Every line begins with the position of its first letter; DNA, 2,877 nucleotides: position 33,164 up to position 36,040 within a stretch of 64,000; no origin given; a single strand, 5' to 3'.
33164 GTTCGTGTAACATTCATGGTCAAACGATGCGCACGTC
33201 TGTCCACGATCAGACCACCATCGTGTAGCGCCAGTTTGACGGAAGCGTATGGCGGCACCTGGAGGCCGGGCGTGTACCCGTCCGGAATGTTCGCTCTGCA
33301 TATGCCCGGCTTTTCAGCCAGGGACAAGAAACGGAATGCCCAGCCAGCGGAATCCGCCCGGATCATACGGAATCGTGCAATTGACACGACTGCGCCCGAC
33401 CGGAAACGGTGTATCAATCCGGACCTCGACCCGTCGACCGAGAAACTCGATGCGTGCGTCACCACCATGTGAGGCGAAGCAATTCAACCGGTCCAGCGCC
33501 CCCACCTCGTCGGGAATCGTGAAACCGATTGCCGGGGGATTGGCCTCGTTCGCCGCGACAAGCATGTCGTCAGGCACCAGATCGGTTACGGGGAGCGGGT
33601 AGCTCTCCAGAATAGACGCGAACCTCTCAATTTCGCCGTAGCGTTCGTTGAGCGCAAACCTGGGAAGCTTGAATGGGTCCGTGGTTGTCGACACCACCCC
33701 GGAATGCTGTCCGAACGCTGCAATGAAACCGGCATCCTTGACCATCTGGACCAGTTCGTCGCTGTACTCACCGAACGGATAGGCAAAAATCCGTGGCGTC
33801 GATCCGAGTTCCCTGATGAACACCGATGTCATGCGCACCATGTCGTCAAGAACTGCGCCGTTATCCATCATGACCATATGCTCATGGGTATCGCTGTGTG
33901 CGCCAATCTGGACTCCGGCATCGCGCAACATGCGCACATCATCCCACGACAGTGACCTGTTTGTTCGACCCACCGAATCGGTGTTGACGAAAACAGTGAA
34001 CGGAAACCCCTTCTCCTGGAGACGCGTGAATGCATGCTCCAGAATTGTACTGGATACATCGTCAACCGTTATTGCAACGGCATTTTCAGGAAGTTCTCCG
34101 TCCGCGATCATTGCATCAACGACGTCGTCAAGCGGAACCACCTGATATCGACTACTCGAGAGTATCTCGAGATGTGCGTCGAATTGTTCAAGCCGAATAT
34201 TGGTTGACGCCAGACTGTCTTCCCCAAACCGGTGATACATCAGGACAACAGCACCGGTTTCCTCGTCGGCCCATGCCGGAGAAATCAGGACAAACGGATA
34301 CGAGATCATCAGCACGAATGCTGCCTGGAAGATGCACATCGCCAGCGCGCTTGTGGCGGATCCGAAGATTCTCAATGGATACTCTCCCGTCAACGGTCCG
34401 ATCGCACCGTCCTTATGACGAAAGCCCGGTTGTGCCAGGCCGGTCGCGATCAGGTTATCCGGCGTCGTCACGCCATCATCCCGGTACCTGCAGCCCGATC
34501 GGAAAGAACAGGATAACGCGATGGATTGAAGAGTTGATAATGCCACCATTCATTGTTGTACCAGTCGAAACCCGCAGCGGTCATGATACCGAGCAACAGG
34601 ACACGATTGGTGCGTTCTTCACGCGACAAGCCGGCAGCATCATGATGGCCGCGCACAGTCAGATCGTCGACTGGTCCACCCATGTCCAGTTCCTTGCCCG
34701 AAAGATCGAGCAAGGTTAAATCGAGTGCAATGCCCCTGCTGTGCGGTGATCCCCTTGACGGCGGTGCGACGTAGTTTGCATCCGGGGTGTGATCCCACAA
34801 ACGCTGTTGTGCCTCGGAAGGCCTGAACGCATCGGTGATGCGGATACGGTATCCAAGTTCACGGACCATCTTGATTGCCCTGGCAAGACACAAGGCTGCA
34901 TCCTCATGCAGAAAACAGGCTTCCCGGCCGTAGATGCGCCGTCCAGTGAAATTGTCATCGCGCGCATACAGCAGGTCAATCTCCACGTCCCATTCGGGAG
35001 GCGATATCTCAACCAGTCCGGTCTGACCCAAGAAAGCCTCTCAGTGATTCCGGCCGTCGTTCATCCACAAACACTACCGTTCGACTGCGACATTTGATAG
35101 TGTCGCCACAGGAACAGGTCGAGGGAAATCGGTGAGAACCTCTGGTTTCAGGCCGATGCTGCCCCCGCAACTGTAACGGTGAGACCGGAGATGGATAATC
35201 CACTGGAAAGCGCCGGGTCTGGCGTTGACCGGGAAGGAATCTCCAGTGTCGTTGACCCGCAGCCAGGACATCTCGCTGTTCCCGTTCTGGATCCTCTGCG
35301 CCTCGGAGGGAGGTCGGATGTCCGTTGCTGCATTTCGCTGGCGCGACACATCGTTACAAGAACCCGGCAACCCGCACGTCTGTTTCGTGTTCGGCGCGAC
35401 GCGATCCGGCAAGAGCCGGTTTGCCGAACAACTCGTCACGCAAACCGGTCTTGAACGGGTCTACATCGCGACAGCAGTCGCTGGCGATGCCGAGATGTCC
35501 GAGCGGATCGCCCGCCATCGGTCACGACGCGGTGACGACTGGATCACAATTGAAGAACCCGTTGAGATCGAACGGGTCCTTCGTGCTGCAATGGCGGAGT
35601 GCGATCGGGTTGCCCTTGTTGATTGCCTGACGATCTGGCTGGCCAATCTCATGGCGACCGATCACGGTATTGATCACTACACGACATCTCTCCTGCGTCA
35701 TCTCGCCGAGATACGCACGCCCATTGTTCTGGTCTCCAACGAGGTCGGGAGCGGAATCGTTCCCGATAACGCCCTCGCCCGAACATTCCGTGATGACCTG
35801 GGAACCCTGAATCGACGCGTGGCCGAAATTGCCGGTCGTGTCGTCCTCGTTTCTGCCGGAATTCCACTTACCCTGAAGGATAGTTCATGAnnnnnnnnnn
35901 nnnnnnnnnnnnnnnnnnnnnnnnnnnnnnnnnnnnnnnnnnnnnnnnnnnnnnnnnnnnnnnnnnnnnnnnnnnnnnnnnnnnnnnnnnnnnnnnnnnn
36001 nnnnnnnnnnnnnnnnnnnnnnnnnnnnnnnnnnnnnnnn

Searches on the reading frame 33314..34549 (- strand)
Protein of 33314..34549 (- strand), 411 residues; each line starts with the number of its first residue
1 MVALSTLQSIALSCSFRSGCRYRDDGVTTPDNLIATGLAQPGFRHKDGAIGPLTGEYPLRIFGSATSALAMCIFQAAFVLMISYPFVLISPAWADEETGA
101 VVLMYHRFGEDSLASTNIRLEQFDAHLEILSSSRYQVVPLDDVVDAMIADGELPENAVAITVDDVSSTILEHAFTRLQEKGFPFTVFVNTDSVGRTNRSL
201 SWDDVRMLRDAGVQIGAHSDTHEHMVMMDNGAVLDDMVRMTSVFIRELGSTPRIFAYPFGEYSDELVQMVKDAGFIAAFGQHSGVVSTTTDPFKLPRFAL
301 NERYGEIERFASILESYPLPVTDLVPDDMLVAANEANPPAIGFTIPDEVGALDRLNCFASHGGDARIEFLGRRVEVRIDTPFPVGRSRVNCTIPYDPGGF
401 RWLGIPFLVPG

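Call 24: search_protein_families(library=ncbifam, proteins=[window:33314-34549:-], max_evalue=0.00001)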
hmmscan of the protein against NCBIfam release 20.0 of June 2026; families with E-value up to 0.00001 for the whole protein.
window:33314-34549:- (411 aa): 7 families
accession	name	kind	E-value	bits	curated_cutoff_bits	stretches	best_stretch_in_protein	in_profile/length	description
TIGR03938.2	deacetyl_PgaB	equivalog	5.5e-19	67.9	321.9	2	100-223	3-146/621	poly-beta-1,6-N-acetyl-D-glucosamine N-deacetylase PgaB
TIGR03933.1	PIA_icaB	equivalog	7.8e-15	55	248.35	1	117-302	34-231/245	intercellular adhesin biosynthesis polysaccharide N-deacetylase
NF011177.0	PRK14582.1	equivalog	6.4e-11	41.2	923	0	234-312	227-303/671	poly-beta-1,6-N-acetyl-D-glucosamine N-deacetylase PgaB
TIGR02764.1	spore_ybaN_pdaB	equivalog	6.9e-10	39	237.4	1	155-275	5-121/191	polysaccharide deacetylase family sporulation protein PdaB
NF011176.0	PRK14581.1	equivalog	2.8e-08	32.4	1091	0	97-182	46-133/673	poly-beta-1,6-N-acetyl-D-glucosamine N-deacetylase PgaB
TIGR02873.1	spore_ylxY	hypoth_equivalog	4.5e-08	32.6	391.5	1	137-274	66-199/268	probable sporulation protein, polysaccharide deacetylase family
NF050820.1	PolSacchBiosHfsH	equivalog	1.1e-06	28.5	400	1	153-306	31-186/249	oligosaccharide deacetylase HfsH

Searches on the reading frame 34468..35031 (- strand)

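Call 24: search_protein_families(library=ncbifam, proteins=[window:34468-35031:-], max_evalue=0.00001)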
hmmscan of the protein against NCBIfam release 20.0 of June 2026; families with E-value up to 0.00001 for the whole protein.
window:34468-35031:- (187 aa): 2 families
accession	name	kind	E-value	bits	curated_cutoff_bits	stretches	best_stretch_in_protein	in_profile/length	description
NF007557.0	PRK10178.1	equivalog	5.4e-71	238.1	176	1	3-184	4-185/188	D-alanyl-D-alanine dipeptidase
NF033115.1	dipept_VanX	equivalog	2.7e-26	92.6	320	1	93-169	110-187/199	D-Ala-D-Ala dipeptidase VanX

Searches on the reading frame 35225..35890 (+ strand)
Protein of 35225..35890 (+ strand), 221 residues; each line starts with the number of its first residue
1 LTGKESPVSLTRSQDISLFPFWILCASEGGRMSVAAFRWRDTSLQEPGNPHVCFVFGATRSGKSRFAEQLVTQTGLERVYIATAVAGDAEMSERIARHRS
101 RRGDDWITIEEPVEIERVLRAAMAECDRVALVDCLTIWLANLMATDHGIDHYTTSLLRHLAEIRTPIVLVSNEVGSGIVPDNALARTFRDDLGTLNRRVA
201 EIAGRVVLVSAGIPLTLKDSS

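Call 67: search_protein_families(library=pfam, proteins=[window:35225-35890:+], max_evalue=0.00001)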
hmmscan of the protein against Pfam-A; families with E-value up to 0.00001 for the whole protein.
window:35225-35890:+ (221 aa): 1 family
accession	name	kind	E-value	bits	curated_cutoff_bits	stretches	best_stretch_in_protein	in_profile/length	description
PF02283.22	CobU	-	1.2e-57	194.6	27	1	54-217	2-168/168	Cobinamide kinase / cobinamide phosphate guanyltransferase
